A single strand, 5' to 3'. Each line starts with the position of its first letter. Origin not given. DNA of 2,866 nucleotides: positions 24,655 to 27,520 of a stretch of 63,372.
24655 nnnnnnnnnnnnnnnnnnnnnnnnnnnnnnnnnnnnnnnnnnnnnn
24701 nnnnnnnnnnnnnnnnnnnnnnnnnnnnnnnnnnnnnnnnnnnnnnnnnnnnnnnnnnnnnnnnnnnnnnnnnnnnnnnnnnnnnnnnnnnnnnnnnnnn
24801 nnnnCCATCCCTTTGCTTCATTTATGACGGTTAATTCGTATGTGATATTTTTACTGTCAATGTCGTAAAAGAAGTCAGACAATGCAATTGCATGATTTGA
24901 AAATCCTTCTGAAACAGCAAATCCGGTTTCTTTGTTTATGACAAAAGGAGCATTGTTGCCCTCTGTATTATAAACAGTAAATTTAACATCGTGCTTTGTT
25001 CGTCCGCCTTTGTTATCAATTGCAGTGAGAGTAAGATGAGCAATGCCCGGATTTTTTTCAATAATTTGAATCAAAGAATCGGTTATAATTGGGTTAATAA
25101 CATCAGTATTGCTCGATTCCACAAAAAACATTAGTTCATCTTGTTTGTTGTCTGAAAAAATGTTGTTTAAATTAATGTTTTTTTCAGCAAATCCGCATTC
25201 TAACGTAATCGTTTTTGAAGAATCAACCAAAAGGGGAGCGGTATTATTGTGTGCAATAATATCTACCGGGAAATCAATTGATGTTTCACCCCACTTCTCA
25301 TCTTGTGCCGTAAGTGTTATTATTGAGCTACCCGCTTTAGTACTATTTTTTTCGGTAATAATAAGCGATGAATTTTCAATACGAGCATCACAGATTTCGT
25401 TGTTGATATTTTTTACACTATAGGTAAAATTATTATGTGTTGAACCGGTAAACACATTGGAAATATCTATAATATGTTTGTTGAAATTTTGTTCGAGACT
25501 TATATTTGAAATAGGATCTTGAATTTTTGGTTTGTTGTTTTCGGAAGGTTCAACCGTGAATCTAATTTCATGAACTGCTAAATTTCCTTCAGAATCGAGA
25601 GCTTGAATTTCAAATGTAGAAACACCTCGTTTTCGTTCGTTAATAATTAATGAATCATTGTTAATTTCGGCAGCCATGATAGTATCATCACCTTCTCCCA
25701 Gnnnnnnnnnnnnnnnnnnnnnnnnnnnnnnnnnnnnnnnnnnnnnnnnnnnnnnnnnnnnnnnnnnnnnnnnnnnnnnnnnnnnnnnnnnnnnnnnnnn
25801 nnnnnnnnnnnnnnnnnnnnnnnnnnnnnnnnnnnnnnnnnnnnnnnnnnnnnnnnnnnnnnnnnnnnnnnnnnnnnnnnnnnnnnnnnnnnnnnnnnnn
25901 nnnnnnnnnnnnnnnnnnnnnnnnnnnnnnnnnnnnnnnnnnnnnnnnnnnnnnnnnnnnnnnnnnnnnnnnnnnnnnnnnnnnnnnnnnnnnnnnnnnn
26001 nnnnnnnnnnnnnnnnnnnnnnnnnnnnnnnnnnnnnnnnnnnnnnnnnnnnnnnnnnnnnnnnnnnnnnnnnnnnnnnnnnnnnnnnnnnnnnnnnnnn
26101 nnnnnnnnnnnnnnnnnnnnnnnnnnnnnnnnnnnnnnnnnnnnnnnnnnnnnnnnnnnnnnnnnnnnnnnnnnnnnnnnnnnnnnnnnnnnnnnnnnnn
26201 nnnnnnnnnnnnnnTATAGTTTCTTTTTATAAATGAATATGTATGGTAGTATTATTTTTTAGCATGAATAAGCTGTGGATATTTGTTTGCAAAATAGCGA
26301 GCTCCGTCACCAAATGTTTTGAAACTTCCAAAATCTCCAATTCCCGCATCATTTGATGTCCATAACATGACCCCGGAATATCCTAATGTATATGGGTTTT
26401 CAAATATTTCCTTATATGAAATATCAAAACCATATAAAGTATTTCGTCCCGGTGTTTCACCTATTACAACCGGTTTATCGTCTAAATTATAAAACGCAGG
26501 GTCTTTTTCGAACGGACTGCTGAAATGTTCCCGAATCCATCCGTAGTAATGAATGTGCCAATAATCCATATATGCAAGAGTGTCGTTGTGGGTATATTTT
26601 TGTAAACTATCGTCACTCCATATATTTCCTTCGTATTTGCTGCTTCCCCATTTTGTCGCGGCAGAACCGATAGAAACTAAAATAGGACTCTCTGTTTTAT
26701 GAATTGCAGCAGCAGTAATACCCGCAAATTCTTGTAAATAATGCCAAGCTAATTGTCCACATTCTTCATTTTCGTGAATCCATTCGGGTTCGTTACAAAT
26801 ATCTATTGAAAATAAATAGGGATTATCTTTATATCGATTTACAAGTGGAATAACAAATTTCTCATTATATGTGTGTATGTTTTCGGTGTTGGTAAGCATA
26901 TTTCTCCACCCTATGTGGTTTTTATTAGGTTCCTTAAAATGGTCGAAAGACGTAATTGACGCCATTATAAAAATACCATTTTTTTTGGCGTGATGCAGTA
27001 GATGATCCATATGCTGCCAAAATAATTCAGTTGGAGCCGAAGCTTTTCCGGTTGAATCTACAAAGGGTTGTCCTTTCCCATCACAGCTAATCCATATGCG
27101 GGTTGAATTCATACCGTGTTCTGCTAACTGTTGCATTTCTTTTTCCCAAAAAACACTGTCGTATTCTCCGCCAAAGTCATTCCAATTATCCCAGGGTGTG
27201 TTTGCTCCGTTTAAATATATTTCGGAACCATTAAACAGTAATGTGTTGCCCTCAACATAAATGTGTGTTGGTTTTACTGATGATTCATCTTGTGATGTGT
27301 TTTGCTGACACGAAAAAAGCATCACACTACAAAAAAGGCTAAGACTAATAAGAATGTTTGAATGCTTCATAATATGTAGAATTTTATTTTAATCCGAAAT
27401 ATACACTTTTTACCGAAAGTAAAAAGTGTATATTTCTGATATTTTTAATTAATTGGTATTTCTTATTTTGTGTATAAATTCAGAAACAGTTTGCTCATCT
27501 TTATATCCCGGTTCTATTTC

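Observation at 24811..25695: GPH sugar symporter carries a ~295-aa array of Ig/cadherin-like repeats in the TM5-TM6 loop, arranged half-unit / unit / unit / half-unit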

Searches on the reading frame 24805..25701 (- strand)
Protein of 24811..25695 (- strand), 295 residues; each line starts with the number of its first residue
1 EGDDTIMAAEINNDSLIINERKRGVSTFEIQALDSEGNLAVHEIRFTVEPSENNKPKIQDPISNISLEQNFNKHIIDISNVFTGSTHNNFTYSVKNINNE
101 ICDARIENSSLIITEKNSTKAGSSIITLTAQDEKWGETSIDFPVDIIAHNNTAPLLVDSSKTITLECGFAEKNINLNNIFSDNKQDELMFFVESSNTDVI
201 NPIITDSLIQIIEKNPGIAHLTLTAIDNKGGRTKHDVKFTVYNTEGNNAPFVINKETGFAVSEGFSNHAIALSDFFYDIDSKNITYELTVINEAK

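Call 3: search_protein_families(library=pfam, proteins=[window:24811-25695:-], max_evalue=1)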
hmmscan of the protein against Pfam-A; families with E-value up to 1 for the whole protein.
window:24811-25695:- (295 aa): 1 family
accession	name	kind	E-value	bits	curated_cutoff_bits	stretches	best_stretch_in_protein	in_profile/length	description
PF20164.4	GspA_SrpA_N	-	0.043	14.6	27.4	1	14-49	80-112/117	GspA/SrpA SigLec-like domain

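Call 4: search_protein_families(library=ncbifam, proteins=[window:24811-25695:-], max_evalue=1)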
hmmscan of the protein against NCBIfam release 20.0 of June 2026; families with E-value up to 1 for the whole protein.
window:24811-25695:- (295 aa): 2 families
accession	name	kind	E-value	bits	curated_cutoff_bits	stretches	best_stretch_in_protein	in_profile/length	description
NF012211.1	tand_rpt_95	domain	0.0061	16.5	90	0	21-60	57-95/98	tandem-95 repeat protein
NF007621.2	PRK10276.1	subfamily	0.77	9.8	110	0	70-131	10-69/115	translesion error-prone DNA polymerase V autoproteolytic subunit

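Call 7: find_homologous_proteins(query=window:24811-25695:-, max_evalue=0.001)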
Query window:24811-25695:- (295 aa): 1 proteins with E <= 0.001 among 1120 candidates.
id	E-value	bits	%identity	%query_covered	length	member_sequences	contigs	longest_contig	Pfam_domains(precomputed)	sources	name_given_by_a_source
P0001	6.2e-15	74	96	15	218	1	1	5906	PF13347.13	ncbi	ncbi:MAG: MFS transporter, partial [Bacteroidota bacterium]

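Call 17: search_protein_representatives(protein=window:24811-25695:-)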
Query: 295 residues. Proteins with E-value up to 0.001 (for the whole library): 2002; up to 1e-10: 969; up to 1e-30: 204. The best 150 are listed.
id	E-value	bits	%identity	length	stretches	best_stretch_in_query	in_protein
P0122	1.4e-214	726.6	30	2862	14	13-285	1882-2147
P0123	9.7e-213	720.5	34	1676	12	5-266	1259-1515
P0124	3.6e-179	610.4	30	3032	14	11-283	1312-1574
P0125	1.1e-141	487.6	35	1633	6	27-268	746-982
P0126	5.7e-133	458.9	32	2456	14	53-288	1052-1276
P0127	2.2e-123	427.5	30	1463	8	46-289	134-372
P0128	5.3e-120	416.4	30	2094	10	2-264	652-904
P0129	2.1e-116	404.6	30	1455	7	3-286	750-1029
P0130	2.0e-112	391.6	26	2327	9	4-292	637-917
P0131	1.5e-106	372.3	30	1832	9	3-287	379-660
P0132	2.7e-103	361.6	36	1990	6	51-279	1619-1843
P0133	1.6e-100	352.5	32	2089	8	51-293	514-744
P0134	4.1e-97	341.3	26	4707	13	9-253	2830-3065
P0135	4.7e-94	331.3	28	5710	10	5-281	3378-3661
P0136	4.8e-89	314.9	24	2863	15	2-290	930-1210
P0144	4.1e-79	282.3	25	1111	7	2-286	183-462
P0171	3.8e-58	213.5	27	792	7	118-293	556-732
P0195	7.8e-49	183.0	31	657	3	4-284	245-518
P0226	2.4e-42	161.8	30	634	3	10-240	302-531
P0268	2.4e-36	142.1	32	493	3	50-240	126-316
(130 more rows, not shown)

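Call 18: search_protein_families(library=pfam, proteins=[P0123, P0127, P0144, P0171, P0268, P0226, P0195], max_evalue=0.01)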
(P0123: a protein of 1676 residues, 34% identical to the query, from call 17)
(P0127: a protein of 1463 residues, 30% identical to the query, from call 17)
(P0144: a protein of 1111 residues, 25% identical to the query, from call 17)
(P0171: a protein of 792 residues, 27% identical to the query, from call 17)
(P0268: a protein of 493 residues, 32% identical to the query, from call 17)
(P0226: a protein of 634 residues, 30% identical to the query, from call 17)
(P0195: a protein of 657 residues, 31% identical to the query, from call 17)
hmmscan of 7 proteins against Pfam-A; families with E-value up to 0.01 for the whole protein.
P0123 (1676 aa): 8 families
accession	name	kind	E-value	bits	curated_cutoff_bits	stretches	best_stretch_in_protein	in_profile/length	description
PF17963.7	Big_9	-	7.4e-45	152.2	23.6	6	837-923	3-88/89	Bacterial Ig domain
PF18962.6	Por_Secre_tail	-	9.6e-16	58.3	27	1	1603-1674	1-74/75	Secretion system C-terminal sorting domain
PF02368.24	Big_2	-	3.8e-14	52.8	22.8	1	493-541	31-76/79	Bacterial Ig-like domain (group 2)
PF23837.1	DUF7207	-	3.7e-06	27.3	27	0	10-40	63-93/120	Family of unknown function (DUF7207)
PF17892.7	Cadherin_5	-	2.2e-05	24.7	26.5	0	741-832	2-98/98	Cadherin-like domain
PF17803.7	Cadherin_4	-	0.0014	19.5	25.1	0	735-796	5-65/71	Bacterial cadherin-like domain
PF25176.1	DUF7831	-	0.0046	17.2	27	0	767-813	58-104/118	Family of unknown function (DUF7831)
PF05345.18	He_PIG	-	0.0068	17.3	24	0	667-738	18-96/96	Putative Ig domain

P0127 (1463 aa): 5 families
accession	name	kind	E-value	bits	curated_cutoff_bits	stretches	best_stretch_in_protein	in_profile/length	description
PF17963.7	Big_9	-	6e-37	126.9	23.6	4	141-230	1-88/89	Bacterial Ig domain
PF17803.7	Cadherin_4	-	1.8e-23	83.3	25.1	5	1097-1162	2-68/71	Bacterial cadherin-like domain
PF02368.24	Big_2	-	1.4e-07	31.8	22.8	0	183-224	39-77/79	Bacterial Ig-like domain (group 2)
PF02884.22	Lyase_8_C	-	1.5e-07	32.2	22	0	269-296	28-57/69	Polysaccharide lyase family 8, C-terminal beta-sandwich domain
PF05345.18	He_PIG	-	7.5e-06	26.7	24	1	1203-1291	3-96/96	Putative Ig domain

P0144 (1111 aa): 24 families
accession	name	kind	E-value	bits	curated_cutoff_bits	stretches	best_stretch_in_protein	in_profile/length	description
PF17963.7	Big_9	-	6.7e-50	168.4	23.6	9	234-323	1-89/89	Bacterial Ig domain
PF00801.26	PKD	-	2.4e-33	114.4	23.5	6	249-318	11-75/80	PKD domain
PF05345.18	He_PIG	-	6.8e-26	91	24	5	336-418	6-95/96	Putative Ig domain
PF02368.24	Big_2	-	2.6e-25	88.6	22.8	3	53-133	3-79/79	Bacterial Ig-like domain (group 2)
PF21027.3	Sde0182_C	-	1.2e-19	71.1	27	0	828-896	1-65/83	Cellulose-binding protein Sde0182, C-terminal domain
PF24421.1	Ig_J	-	2.3e-18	66.6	29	0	558-602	50-94/104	Tip attachment protein J, Ig-like domain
PF17803.7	Cadherin_4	-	7.7e-18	65.2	25.1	1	894-952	3-61/71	Bacterial cadherin-like domain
PF22352.2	K319L-like_PKD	-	1.1e-14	54.6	27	0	256-324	13-84/84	K319L-like, PKD domain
PF06280.18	fn3_5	-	1.1e-12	49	27.6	0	171-226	37-91/112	Fn3-like domain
PF21602.3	GldM_3rd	-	3.6e-07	30.8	25.2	0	468-504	38-72/82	GldM third domain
PF25581.1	AsqO_C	-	8.3e-07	29.6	27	0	358-411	25-79/131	AsqO-like, C-terminal domain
PF08141.18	SspH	-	1.5e-06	28.7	25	0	567-595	16-45/58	Small acid-soluble spore protein H family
PF13527.13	Acetyltransf_9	-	2e-06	28.3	25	0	557-596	44-83/127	Acetyltransferase (GNAT) domain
PF06805.18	Lambda_tail_I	-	3.9e-06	27.6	23.8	0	331-395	13-83/83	Bacteriophage lambda tail assembly protein I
PF03628.18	PapG_C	-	4.7e-06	26.9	20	0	466-497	52-83/108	PapG chaperone-binding domain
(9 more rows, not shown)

P0171 (792 aa): 11 families
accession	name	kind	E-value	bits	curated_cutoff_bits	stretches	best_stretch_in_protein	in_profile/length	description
PF17963.7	Big_9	-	3e-42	143.9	23.6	8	47-123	11-89/89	Bacterial Ig domain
PF05345.18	He_PIG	-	1.2e-27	96.6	24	4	497-584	1-95/96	Putative Ig domain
PF02368.24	Big_2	-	1.8e-25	89.2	22.8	4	338-388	28-75/79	Bacterial Ig-like domain (group 2)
PF17803.7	Cadherin_4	-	1.9e-16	60.7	25.1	2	589-644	9-64/71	Bacterial cadherin-like domain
PF21027.3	Sde0182_C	-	7.3e-14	52.6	27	0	64-109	10-52/83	Cellulose-binding protein Sde0182, C-terminal domain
PF17892.7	Cadherin_5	-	1.5e-12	47.6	26.5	0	332-397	29-97/98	Cadherin-like domain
PF00801.26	PKD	-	1.6e-10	41.3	23.5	0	53-116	15-73/80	PKD domain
PF02494.22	HYR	-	5.1e-09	36.8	21.7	0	748-776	53-81/81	HYR domain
PF17268.7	DUF5334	-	1.5e-07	32.1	25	0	90-115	37-62/71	Family of unknown function (DUF5334)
PF22352.2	K319L-like_PKD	-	4.5e-05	23.8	27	0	330-397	14-84/84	K319L-like, PKD domain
PF22969.3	Ig_NUP210_2nd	-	0.0014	18.8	27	0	727-762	65-100/109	NUP210 Ig-like domain 2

P0268 (493 aa): 8 families
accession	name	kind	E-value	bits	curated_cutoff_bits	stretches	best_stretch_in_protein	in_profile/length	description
PF17963.7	Big_9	-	7.7e-18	65.6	23.6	3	129-217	1-88/89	Bacterial Ig domain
PF02368.24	Big_2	-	8.2e-16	58.2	22.8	2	162-210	30-75/79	Bacterial Ig-like domain (group 2)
PF17892.7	Cadherin_5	-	1.6e-08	34.7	26.5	2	349-412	31-97/98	Cadherin-like domain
PF17426.7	Putative_G5P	-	0.001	19.6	25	0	389-424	32-69/108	Putative Gamma DNA binding protein G5P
PF01333.25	Apocytochr_F_C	-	0.0028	18.2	30.4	0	274-347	3-76/118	Apocytochrome F, C-terminal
PF21027.3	Sde0182_C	-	0.0031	18.5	27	0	159-175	10-26/83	Cellulose-binding protein Sde0182, C-terminal domain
PF17803.7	Cadherin_4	-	0.0035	18.2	25.1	1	128-186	10-66/71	Bacterial cadherin-like domain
PF01138.27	RNase_PH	-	0.0046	17.8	25.5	0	222-278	71-127/130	3' exoribonuclease family, domain 1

P0226 (634 aa): 11 families
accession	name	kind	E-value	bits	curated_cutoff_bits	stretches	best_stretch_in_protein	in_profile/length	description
PF17963.7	Big_9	-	1.4e-29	103.3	23.6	5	58-147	1-89/89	Bacterial Ig domain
PF13585.12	CHU_C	-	9.3e-24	83.8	27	1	542-631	2-85/86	CHU_C Type IX secretion signal domain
PF17892.7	Cadherin_5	-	3.9e-23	81.6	26.5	5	345-437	1-98/98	Cadherin-like domain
PF05345.18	He_PIG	-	4.3e-12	46.8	24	1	253-341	2-96/96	Putative Ig domain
PF02368.24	Big_2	-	6.5e-12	45.7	22.8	1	480-521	35-73/79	Bacterial Ig-like domain (group 2)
PF17803.7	Cadherin_4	-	1.9e-11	44.8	25.1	1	241-307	2-68/71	Bacterial cadherin-like domain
PF07495.19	Y_Y_Y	-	1.1e-07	32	26.6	0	306-341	28-63/65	Y_Y_Y domain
PF25784.1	BigA_N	-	4.7e-07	30.3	24.5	0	11-51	14-51/80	BigA and YdbA N-terminal beta barrel domain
PF17426.7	Putative_G5P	-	1.2e-05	25.7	25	0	30-60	33-63/108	Putative Gamma DNA binding protein G5P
PF07076.17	DUF1344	-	3.4e-05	24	23.1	0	316-338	12-34/60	Protein of unknown function (DUF1344)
PF01502.23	PRA-CH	-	0.0016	18.7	27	0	366-389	37-60/74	Phosphoribosyl-AMP cyclohydrolase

P0195 (657 aa): 9 families
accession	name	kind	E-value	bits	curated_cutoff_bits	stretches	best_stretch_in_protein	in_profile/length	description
PF17963.7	Big_9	-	1.2e-17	65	23.6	3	293-382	1-89/89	Bacterial Ig domain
PF18962.6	Por_Secre_tail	-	7.1e-11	42.7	27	1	586-651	1-74/75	Secretion system C-terminal sorting domain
PF02368.24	Big_2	-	2.1e-08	34.4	22.8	0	410-466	20-73/79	Bacterial Ig-like domain (group 2)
PF23487.1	Ig_TMEM132_6th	-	4.7e-07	30.2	27.8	0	416-442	60-86/116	TMEM132 sixth domain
PF05345.18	He_PIG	-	1.4e-06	29.1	24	0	321-384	27-96/96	Putative Ig domain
PF17803.7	Cadherin_4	-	2.1e-06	28.6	25.1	1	97-158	3-63/71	Bacterial cadherin-like domain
PF18692.7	DUF5640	-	0.00027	21.2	28.5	0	424-455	45-78/85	Family of unknown function (DUF5640)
PF14507.12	CppA_C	-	0.00046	21.2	23.5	0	395-430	16-51/103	CppA C-terminal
PF22057.2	BACOVA_00961-like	-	0.00053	20.1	27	0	206-261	77-131/140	BACOVA_00961-like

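Call 38: search_solved_structures(query=A3, max_evalue=0.01, show_alignments=1)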
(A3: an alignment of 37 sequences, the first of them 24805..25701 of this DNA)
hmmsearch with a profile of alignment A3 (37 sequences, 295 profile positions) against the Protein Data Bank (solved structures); distinct sequences matched with E-value up to 0.01: 0.

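Call 46: predict_structure(alignment_id=A3)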
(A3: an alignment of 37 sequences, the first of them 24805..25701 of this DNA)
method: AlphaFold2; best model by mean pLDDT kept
length: 299 residues; sequences in the alignment: 37
mean_pLDDT: 91.5   pTM: 0.78
mean pLDDT of the five models: 91.5, 91.1, 90.6, 90.5, 89.5
residues with pLDDT >= 90: 221; 70-90: 69; 50-70: 5; < 50: 4
segments of 3 or more residues with pLDDT < 50: none
pLDDT, mean of each block of 10 residues (from residue 1): 69 93 90 92 93 91 95 97 90 96 96 95 94 95 96 92 92 95 90 95 96 96 94 94 90 89 90 92 87 71
secondary structure, 60 per line:
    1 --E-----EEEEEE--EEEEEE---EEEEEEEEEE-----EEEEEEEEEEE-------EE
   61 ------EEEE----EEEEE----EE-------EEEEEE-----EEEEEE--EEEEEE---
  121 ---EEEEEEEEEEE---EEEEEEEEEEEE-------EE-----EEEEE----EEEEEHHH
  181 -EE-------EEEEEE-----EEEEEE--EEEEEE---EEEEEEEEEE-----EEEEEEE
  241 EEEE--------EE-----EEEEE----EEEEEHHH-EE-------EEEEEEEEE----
elements in order: E9-14 E17-22 E26-35 E41-51 E67-70 E75-79 E93-98 E104-109 E112-117 E124-134 E138-149 E164-168 E173-177 E191-196 E202-207 E210-215 E219-228 E234-244 E260-264 E269-273 E287-295

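Call 50: fold_search(model_id=the predicted structure, library=pdb)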
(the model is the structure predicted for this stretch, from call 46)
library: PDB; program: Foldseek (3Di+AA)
matches with E <= 10: 1958; with E <= 0.001: 352
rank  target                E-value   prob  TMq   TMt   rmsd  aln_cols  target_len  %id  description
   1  6dms                  7.6e-10  1.00  0.27  0.12  22.0       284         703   13  Endo-fucoidan hydrolase MfFcnA4_H294Q from glycoside hydrolase family 107 (released 2018-10-03)
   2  6dlh                  3.1e-09  1.00  0.27  0.12  22.0       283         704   14  Endo-fucoidan hydrolase MfFcnA4 from glycoside hydrolase family 107 (released 2018-10-03)
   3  4m00_A                8.5e-09  1.00  0.27  0.17  26.1       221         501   16  Crystal structure of the ligand binding region of staphylococcal adhesion SraP (released 2014-06-18)
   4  4m03                  1.2e-08  1.00  0.26  0.45  15.9       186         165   18  C-terminal fragment(residues 576-751) of binding region of SraP (released 2014-06-18)
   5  5w1d                  3.5e-08  1.00  0.28  0.22  30.7       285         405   14  Crystal Structure of Mouse Protocadherin-15 EC4-7 (released 2018-06-06)
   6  4zpm_B                5.9e-08  1.00  0.26  0.25  29.7       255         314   10  Crystal Structure of Protocadherin Alpha C2 EC1-3 (released 2015-10-28)
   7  4aq1_C                5.9e-08  1.00  0.23  0.12  16.4       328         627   12  Structure of the SbsB S-layer protein of Geobacillus stearothermophilus PV72p2 in complex with nanobody KB6 (released 2012-06-13)
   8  5v5x_B                9.6e-08  1.00  0.27  0.20  33.8       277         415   14  Protocadherin gammaB7 EC3-6 cis-dimer structure (released 2017-11-01)
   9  5szl_A                1.1e-07  1.00  0.23  0.18  33.2       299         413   13  Protocadherin gamma A1 extracellular cadherin domains 1-4 (released 2016-10-19)
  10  5szo_B                1.3e-07  1.00  0.28  0.21  30.2       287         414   11  Protocadherin Gamma B7 extracellular cadherin domains 1-4 P41212 crystal form (released 2016-10-19)
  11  7jgz_A                1.8e-07  1.00  0.25  0.19  31.8       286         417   13  Protocadherin gammaC4 EC1-4 crystal structure (released 2021-07-14)
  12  7a7d_a                2.0e-07  1.00  0.27  0.16  27.0       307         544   10  Cadherin fit into cryo-ET map (released 2020-12-23)
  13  5iu9_B                2.7e-07  1.00  0.27  0.20  34.1       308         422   12  Crystal Structure of Zebrafish Protocadherin-19 EC1-4 (released 2016-11-02)
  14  5t4n_B                3.0e-07  1.00  0.28  0.24  33.6       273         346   12  Crystal Structure of Human Protocadherin-15 EC3-5 D414A Variant (released 2017-02-22)
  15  7rgf_A                3.1e-07  1.00  0.27  0.20  32.4       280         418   11  Protocadherin gammaC4 EC1-4 crystal structure disrupted trans interface (released 2022-03-16)
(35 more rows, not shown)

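Call 71: find_homologous_proteins(query=A3, max_evalue=1e-30)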
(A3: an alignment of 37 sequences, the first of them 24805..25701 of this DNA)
Query A3 (37 sequences): 6364 candidates shared short words with the query, none scored E <= 1e-30.

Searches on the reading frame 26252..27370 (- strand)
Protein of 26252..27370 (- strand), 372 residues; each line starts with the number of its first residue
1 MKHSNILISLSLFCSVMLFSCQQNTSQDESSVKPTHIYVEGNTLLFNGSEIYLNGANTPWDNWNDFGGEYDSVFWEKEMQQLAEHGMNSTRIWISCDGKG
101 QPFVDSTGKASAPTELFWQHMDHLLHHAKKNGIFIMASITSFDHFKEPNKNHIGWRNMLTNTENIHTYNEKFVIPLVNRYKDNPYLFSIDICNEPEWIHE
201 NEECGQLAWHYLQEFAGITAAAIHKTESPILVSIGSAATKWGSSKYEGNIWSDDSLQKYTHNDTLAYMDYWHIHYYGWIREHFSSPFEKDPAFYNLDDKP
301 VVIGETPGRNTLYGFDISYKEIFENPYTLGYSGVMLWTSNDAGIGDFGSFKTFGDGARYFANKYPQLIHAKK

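Call 3: search_protein_families(library=pfam, proteins=[window:26252-27370:-], max_evalue=1)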
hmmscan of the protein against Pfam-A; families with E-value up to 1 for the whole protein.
window:26252-27370:- (372 aa): 2 families
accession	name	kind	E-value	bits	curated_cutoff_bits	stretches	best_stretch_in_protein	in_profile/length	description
PF13204.13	Apiosidase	-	0.00014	22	26.5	1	100-193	67-154/320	Apiosidase-like, catalytic domain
PF09609.15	Cas_GSU0054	-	0.064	12.4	21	1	198-274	448-520/552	CRISPR-associated protein, GSU0054 family (Cas_GSU0054)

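Call 75: search_solved_structures(query=window:26252-27370:-, max_evalue=0.001)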
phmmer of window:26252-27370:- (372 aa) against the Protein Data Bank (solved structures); distinct sequences matched with E-value up to 0.001: 6.
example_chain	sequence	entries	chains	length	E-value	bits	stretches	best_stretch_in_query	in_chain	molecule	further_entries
2c0h_A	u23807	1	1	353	2.5e-24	89.3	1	37-342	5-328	MANNAN ENDO-1,4-BETA-MANNOSIDASE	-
5y6t_A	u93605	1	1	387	4.3e-22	81.9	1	38-362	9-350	endo-1,4-beta-mannanase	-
4oou_B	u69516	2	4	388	3.4e-18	69.1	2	38-197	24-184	Beta-1,4-mannanase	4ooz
3vup_A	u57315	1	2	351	1.3e-14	57.3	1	38-338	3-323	Beta-1,4-mannanase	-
1rh9_A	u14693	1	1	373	1.3e-08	37.5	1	36-235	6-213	endo-beta-mannanase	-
9m20_A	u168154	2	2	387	0.00019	23.8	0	43-216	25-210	mannan endo-1,4-beta-mannosidase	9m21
